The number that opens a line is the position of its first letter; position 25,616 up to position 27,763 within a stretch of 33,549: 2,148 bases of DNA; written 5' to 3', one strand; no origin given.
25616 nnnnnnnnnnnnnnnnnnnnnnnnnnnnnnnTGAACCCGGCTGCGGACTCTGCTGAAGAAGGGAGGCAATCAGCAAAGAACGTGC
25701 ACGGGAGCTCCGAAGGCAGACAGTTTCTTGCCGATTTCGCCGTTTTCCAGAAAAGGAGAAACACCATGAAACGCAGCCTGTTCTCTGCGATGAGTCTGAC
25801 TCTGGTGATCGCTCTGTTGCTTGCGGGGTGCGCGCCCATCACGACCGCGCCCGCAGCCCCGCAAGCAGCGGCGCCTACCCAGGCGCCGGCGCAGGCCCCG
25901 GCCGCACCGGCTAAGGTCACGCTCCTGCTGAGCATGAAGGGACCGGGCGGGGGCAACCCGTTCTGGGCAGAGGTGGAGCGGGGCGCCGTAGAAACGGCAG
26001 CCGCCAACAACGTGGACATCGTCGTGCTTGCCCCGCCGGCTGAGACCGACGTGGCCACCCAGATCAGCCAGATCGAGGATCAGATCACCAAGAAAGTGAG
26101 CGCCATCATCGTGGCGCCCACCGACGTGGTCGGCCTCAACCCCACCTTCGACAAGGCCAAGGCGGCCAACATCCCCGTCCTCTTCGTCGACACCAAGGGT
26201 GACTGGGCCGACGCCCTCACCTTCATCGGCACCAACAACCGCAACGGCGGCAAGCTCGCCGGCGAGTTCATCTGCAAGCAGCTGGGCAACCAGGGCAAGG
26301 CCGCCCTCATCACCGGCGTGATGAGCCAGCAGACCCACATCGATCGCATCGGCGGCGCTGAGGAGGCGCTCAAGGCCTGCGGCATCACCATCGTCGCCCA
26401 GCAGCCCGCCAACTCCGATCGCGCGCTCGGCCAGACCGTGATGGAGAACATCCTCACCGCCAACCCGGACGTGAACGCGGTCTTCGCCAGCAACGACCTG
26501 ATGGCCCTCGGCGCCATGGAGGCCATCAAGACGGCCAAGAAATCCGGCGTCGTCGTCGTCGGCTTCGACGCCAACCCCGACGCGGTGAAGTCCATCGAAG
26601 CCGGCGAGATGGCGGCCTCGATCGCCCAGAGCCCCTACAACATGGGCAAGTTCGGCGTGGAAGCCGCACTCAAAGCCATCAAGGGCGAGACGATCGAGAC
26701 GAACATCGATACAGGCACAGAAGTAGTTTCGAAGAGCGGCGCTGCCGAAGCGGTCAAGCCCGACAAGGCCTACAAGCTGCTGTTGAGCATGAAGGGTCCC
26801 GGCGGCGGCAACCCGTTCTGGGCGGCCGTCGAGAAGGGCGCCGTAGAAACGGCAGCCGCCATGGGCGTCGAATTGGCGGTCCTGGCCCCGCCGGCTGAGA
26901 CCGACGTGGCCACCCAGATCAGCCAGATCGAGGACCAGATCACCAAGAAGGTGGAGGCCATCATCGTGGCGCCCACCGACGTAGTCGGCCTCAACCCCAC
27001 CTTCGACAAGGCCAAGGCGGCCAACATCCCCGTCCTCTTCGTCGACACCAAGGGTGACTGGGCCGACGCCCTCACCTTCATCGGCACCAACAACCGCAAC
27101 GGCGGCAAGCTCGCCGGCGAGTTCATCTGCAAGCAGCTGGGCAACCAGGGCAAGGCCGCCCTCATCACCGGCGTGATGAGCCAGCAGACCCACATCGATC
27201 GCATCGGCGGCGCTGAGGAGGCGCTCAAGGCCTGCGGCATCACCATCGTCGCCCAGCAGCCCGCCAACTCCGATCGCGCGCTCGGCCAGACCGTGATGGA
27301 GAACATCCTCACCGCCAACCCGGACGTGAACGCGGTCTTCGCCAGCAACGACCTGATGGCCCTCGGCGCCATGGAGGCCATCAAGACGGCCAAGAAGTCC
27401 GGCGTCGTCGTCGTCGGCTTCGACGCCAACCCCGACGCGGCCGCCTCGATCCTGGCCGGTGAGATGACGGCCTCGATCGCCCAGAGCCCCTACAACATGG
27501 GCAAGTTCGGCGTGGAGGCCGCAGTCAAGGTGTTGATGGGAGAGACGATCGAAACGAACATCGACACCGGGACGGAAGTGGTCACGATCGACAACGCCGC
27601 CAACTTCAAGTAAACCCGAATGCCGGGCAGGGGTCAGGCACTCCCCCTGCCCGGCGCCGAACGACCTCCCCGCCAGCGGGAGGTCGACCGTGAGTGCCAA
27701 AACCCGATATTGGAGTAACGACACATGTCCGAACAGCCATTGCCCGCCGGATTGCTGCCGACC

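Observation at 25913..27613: Sugar-binding lipoprotein built from an 855-bp in-frame tandem duplication with a 413-bp perfectly identical core and diverged flanks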

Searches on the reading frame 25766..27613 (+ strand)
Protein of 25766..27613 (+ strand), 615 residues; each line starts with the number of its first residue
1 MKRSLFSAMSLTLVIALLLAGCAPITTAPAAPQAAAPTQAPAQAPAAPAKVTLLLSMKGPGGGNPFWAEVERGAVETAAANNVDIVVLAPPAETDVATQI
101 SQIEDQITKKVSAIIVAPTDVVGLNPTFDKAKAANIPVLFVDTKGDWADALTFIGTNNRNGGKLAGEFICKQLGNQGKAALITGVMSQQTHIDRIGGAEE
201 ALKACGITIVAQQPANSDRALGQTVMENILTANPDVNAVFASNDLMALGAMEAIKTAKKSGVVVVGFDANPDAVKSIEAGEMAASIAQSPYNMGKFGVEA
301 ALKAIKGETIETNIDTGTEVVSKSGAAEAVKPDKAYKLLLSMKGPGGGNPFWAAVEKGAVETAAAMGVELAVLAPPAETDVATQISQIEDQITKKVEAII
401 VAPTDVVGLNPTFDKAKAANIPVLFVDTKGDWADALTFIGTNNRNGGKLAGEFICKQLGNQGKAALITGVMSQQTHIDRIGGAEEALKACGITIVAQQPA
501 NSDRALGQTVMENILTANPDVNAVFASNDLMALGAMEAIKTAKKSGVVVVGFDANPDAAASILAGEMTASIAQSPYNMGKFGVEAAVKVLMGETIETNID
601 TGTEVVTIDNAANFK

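Call 7: search_protein_families(library=pfam, proteins=[window:25766-27610:+])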
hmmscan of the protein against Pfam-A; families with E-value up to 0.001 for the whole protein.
window:25766-27610:+ (615 aa): 3 families
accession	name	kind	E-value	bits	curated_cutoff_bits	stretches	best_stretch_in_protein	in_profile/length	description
PF13407.12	Peripla_BP_4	-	1.1e-127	425.4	35.1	2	60-308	6-257/258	Periplasmic binding protein domain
PF00532.27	Peripla_BP_1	-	2.8e-36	125.9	22.2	2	349-572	13-243/281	Periplasmic binding proteins and sugar binding domain of LacI family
PF13377.12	Peripla_BP_3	-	3.2e-15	57.1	26.5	2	465-594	13-149/167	Periplasmic binding protein-like domain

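Call 8: find_homologous_proteins(query=window:25766-27610:+)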
Query window:25766-27610:+ (615 aa): 318 proteins with E <= 0.001 among 8000 candidates; the best 120 are listed.
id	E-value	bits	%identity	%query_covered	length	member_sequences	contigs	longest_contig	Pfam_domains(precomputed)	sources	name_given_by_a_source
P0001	0.0e+0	1581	86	92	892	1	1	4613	PF13377.13,PF00532.28,PF13407.13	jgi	jgi:ribose transport system substrate-binding protein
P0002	0.0e+0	1530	85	93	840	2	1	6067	PF13377.13,PF00532.28,PF13407.13,PF05489.19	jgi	jgi:ABC-type sugar transport system substrate-binding protein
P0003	0.0e+0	1507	92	93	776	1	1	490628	PF13377.13,PF00532.28,PF13407.13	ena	-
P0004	0.0e+0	1258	95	100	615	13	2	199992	PF13377.13,PF00532.28,PF13407.13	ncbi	-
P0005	9.0e-280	947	74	100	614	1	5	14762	PF13377.13,PF00532.28,PF13407.13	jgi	jgi:ribose transport system substrate-binding protein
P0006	3.9e-278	942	74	100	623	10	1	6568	PF13377.13,PF00532.28,PF13407.13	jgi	jgi:ribose transport system substrate-binding protein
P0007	9.2e-278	941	73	100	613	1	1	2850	PF13377.13,PF00532.28,PF13407.13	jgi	jgi:ribose transport system substrate-binding protein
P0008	1.4e-271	920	77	92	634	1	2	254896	PF13377.13,PF00532.28,PF13407.13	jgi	jgi:ABC-type sugar transport system substrate-binding protein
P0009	6.0e-270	915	52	94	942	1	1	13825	PF13377.13,PF00532.28,PF13241.13,PF13407.13,PF21351.3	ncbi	-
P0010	4.6e-266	902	76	91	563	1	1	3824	PF13377.13,PF00532.28,PF13407.13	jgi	jgi:ribose transport system substrate-binding protein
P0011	5.2e-215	733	89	64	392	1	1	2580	PF13377.13,PF00532.28,PF13407.13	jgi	-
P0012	3.7e-192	658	56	92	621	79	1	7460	PF13377.13,PF00532.28,PF13407.13,PF05872.19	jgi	-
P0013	1.7e-191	656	56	92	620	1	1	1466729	PF13377.13,PF00532.28,PF13407.13,PF13458.13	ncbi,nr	ncbi:MAG: hypothetical protein KatS3mg052_0305 [Candidatus Roseilinea sp.]|nr:MAG: hypothetical prot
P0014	1.9e-191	656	57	92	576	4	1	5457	PF13377.13,PF00532.28,PF13407.13,PF05872.19,PF13458.13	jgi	-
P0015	1.1e-189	650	52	100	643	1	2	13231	PF13377.13,PF00532.28,PF13241.13,PF13407.13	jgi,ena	-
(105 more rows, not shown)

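Call 9: search_solved_structures(query=window:25766-27610:+, show_alignments=1)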
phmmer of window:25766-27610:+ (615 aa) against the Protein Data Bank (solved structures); distinct sequences matched with E-value up to 0.001: 136 (the best 60 are shown).
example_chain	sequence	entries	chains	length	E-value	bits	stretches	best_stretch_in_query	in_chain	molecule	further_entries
2ioy_A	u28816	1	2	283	3.5e-51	177.7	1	63-324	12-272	Periplasmic sugar-binding protein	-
1dbp_A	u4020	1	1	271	4.5e-48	167.4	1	64-314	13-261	D-RIBOSE-BINDING PROTEIN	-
2gx6_A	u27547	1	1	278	4.7e-48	167.3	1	64-315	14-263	D-ribose-binding periplasmic protein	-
1drj_A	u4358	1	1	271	6.3e-48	166.9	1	64-314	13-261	D-RIBOSE-BINDING PROTEIN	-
1urp_A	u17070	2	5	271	6.8e-48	166.8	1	64-314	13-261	D-RIBOSE-BINDING PROTEIN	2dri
1drk_A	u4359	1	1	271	1.4e-47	165.8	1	64-314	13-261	D-RIBOSE-BINDING PROTEIN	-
1ba2_A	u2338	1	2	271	5.6e-47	163.8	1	64-314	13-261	D-RIBOSE-BINDING PROTEIN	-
4zjp_A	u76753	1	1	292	2.1e-42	148.7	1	64-607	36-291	Monosaccharide-transporting ATPase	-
7e7m_A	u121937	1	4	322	2.1e-40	142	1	333-612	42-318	D-ribose ABC transporter substrate-binding protein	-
4wut_A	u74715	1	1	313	2.1e-39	138.8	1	64-325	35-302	ABC transporter substrate binding protein (Ribose)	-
5dte_A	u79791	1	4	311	2.3e-39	138.7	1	63-312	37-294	Monosaccharide-transporting ATPase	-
4rxt_A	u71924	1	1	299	1.1e-34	123.2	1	66-326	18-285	Sugar ABC transporter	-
1gub_A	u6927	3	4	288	1.7e-33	119.3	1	349-588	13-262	D-ALLOSE-BINDING PERIPLASMIC PROTEIN | PROTEIN (PRECURSOR OF PERIPLASMIC SUGAR RECEPTOR)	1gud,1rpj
8wl5_A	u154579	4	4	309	6.6e-33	117.3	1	349-588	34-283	Allose ABC transporter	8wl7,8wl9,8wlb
4yo7_A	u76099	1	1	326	1.7e-31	112.7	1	73-312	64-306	Sugar ABC transporter (Sugar-binding protein)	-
4irx_A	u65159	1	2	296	1.9e-26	96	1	349-587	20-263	Sugar ABC transporter, periplasmic sugar-binding protein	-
4rxm_A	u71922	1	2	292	2.1e-25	92.6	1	345-598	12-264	Possible sugar ABC superfamily ATP binding cassette transporter, binding protein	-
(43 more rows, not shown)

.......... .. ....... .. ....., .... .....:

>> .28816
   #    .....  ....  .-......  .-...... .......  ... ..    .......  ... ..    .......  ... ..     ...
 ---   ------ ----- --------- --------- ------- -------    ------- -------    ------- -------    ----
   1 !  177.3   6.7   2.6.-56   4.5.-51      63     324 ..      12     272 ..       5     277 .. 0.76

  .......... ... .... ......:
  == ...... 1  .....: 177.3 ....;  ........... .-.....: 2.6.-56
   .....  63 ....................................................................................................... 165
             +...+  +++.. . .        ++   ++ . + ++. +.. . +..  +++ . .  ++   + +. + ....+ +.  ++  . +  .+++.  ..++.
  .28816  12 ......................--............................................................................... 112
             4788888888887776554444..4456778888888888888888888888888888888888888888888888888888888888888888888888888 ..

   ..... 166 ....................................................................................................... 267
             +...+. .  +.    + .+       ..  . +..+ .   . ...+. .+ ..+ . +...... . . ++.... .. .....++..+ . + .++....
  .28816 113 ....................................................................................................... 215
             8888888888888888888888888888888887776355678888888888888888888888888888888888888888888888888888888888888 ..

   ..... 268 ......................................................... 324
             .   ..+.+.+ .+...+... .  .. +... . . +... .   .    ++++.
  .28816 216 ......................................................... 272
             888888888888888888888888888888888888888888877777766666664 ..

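Call 12: find_encoding_contigs(protein=P0004, flank=6000, max_places=3)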
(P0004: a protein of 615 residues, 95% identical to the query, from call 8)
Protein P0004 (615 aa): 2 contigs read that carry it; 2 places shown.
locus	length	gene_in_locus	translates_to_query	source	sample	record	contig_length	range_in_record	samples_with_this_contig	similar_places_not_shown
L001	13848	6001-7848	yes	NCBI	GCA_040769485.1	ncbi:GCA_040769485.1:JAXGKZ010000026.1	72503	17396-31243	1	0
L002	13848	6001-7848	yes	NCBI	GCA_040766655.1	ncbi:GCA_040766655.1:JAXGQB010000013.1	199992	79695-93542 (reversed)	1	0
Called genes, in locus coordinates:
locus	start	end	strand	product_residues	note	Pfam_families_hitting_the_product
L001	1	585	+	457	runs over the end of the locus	PF01979:Amidohydro_1, PF07969:Amidohydro_3 (weak), PF12890:DHOase (faint), PF07969:Amidohydro_3 (weak)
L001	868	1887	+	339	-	PF00356:LacI, PF00532:Peripla_BP_1, PF13407:Peripla_BP_4, PF13377:Peripla_BP_3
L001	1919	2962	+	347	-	PF08240:ADH_N, PF00107:ADH_zinc_N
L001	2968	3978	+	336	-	PF01408:GFO_IDH_MocA, PF02894:GFO_IDH_MocA_C, PF22725:GFO_IDH_MocA_C3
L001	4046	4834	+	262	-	PF00005:ABC_tran, PF09818:ABC_ATPase (faint), PF13304:AAA_21 (faint), PF02463:SMC_N (weak)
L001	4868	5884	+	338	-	PF02653:BPD_transp_2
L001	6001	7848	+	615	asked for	PF00532:Peripla_BP_1, PF13407:Peripla_BP_4, PF13377:Peripla_BP_3 (weak), PF00532:Peripla_BP_1, PF13407:Peripla_BP_4, PF13377:Peripla_BP_3 (weak)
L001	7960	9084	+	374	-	PF02633:Creatininase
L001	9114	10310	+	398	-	PF08240:ADH_N, PF16912:Glu_dehyd_C, PF00107:ADH_zinc_N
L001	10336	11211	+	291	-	PF01261:AP_endonuc_2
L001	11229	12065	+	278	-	PF01261:AP_endonuc_2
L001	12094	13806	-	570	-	PF01979:Amidohydro_1, PF07969:Amidohydro_3, PF13382:Adenine_deam_C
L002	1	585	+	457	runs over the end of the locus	PF01979:Amidohydro_1, PF07969:Amidohydro_3 (weak), PF12890:DHOase (faint), PF07969:Amidohydro_3 (weak)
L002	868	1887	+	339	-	PF00356:LacI, PF00532:Peripla_BP_1, PF13407:Peripla_BP_4, PF13377:Peripla_BP_3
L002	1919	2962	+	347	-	PF08240:ADH_N, PF00107:ADH_zinc_N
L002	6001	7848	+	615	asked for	PF00532:Peripla_BP_1, PF13407:Peripla_BP_4, PF13377:Peripla_BP_3 (weak), PF00532:Peripla_BP_1, PF13407:Peripla_BP_4, PF13377:Peripla_BP_3 (weak)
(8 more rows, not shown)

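Call 13: find_encoding_contigs(protein=P0003, flank=6000, max_places=3)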
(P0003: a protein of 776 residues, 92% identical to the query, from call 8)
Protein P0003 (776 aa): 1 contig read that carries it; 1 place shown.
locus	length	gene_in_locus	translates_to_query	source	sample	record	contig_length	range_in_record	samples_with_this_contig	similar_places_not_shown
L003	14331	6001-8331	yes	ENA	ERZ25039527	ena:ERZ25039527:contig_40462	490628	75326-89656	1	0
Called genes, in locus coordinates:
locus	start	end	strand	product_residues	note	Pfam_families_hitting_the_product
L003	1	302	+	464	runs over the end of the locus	PF01565:FAD_binding_4, PF02913:FAD-oxidase_C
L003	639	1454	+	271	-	PF00532:Peripla_BP_1, PF13407:Peripla_BP_4, PF13377:Peripla_BP_3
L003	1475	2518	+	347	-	PF08240:ADH_N, PF16912:Glu_dehyd_C (faint), PF00107:ADH_zinc_N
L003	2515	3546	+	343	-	PF01408:GFO_IDH_MocA, PF02894:GFO_IDH_MocA_C, PF22725:GFO_IDH_MocA_C3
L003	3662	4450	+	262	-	PF00005:ABC_tran, PF09818:ABC_ATPase (faint), PF13304:AAA_21 (faint), PF02463:SMC_N (weak)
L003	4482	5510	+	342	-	PF02653:BPD_transp_2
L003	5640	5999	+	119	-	PF13407:Peripla_BP_4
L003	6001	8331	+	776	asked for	PF00532:Peripla_BP_1, PF13407:Peripla_BP_4, PF13377:Peripla_BP_3 (weak), PF00532:Peripla_BP_1, PF13407:Peripla_BP_4, PF13377:Peripla_BP_3 (weak), PF00532:Peripla_BP_1, PF13407:Peripla_BP_4, +1 more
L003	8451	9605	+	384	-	PF02633:Creatininase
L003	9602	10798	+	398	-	PF08240:ADH_N, PF16912:Glu_dehyd_C, PF00107:ADH_zinc_N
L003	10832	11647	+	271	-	PF01261:AP_endonuc_2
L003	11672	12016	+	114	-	-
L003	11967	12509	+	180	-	PF01261:AP_endonuc_2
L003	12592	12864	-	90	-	PF13382:Adenine_deam_C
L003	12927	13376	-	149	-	PF13382:Adenine_deam_C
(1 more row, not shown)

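Call 15: find_encoding_contigs(protein=P0001, flank=3000, max_places=2)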
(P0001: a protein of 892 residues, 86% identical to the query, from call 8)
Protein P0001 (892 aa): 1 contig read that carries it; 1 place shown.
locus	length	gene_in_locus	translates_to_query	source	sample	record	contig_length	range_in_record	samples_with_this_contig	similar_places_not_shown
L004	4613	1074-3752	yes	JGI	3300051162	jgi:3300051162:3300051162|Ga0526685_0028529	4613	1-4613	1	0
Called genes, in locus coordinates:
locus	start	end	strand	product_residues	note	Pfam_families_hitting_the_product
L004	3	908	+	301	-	?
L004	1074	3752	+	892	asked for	PF00532:Peripla_BP_1, PF13407:Peripla_BP_4, PF13377:Peripla_BP_3, PF00532:Peripla_BP_1, PF13407:Peripla_BP_4, PF13377:Peripla_BP_3, PF00532:Peripla_BP_1, PF13407:Peripla_BP_4, +1 more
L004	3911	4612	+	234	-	?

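Call 16: find_encoding_contigs(protein=P0008, flank=6000, max_places=2)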
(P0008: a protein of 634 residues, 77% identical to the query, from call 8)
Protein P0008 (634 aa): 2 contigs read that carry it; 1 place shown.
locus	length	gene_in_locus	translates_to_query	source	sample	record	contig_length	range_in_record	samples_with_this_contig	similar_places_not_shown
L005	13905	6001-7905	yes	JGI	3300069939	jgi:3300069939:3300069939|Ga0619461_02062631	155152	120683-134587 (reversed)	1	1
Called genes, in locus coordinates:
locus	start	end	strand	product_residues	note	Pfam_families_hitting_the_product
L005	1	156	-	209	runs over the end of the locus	PF00072:Response_reg, PF05532:CsbD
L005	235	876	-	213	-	PF00072:Response_reg, PF00196:GerE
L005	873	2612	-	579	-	PF08448:PAS_4, PF01590:GAF, PF13185:GAF_2, PF13492:GAF_3, PF07730:HisKA_3, PF02518:HATPase_c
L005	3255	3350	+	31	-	PF08213:COX24_C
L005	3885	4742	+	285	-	PF00005:ABC_tran, PF02463:SMC_N (faint), PF09818:ABC_ATPase (faint)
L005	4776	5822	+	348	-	PF02653:BPD_transp_2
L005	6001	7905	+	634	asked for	PF00532:Peripla_BP_1, PF13407:Peripla_BP_4, PF13377:Peripla_BP_3, PF00532:Peripla_BP_1, PF13407:Peripla_BP_4, PF13377:Peripla_BP_3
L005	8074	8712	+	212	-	-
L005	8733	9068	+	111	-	-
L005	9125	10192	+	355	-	PF05343:Peptidase_M42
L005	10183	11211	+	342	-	PF05343:Peptidase_M42, PF01546:Peptidase_M20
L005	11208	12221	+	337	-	PF04389:Peptidase_M28 (faint), PF05343:Peptidase_M42, PF01546:Peptidase_M20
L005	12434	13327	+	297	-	PF17827:PrmC_N, PF05175:MTS, PF06325:PrmA, PF13847:Methyltransf_31 (weak), PF08242:Methyltransf_12, PF13649:Methyltransf_25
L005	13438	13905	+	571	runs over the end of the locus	PF05496:RuvB_N (faint), PF13177:DNA_pol3_delta2, PF00004:AAA, PF22608:DNAX_ATPase_lid, PF12169:DNA_pol3_gamma3, PF20964:DnaX_C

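Call 17: find_encoding_contigs(protein=P0005, flank=6000, max_places=2)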
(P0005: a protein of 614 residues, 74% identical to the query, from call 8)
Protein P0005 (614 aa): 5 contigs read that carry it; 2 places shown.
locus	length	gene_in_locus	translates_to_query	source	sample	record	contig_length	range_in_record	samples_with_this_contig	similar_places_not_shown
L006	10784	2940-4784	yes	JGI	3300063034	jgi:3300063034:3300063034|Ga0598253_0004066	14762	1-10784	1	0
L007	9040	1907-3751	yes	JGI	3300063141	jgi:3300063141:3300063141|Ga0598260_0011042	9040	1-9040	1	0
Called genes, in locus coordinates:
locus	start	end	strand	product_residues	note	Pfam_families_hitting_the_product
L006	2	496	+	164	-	?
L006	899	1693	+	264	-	PF00005:ABC_tran, PF02463:SMC_N (faint), PF09818:ABC_ATPase (faint), PF13304:AAA_21 (faint)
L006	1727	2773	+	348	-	PF02653:BPD_transp_2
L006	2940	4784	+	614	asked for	PF00532:Peripla_BP_1, PF13407:Peripla_BP_4, PF13377:Peripla_BP_3, PF00532:Peripla_BP_1, PF13407:Peripla_BP_4, PF13377:Peripla_BP_3 (weak)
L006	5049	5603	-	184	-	-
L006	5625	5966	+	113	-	-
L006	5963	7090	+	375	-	PF05343:Peptidase_M42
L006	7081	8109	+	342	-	PF05343:Peptidase_M42, PF01546:Peptidase_M20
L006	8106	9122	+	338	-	PF05343:Peptidase_M42, PF04389:Peptidase_M28 (faint), PF01546:Peptidase_M20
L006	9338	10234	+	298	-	PF17827:PrmC_N, PF05175:MTS, PF06325:PrmA, PF01170:UPF0020 (weak), PF13649:Methyltransf_25, PF13847:Methyltransf_31, PF08241:Methyltransf_11 (faint), PF08242:Methyltransf_12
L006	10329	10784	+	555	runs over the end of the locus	PF13177:DNA_pol3_delta2, PF00004:AAA, PF22608:DNAX_ATPase_lid, PF12169:DNA_pol3_gamma3, PF12362:DUF3646 (faint), PF20964:DnaX_C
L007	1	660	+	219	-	?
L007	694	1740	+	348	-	PF02653:BPD_transp_2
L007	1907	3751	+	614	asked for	PF00532:Peripla_BP_1, PF13407:Peripla_BP_4, PF13377:Peripla_BP_3, PF00532:Peripla_BP_1, PF13407:Peripla_BP_4, PF13377:Peripla_BP_3 (weak)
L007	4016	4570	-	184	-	-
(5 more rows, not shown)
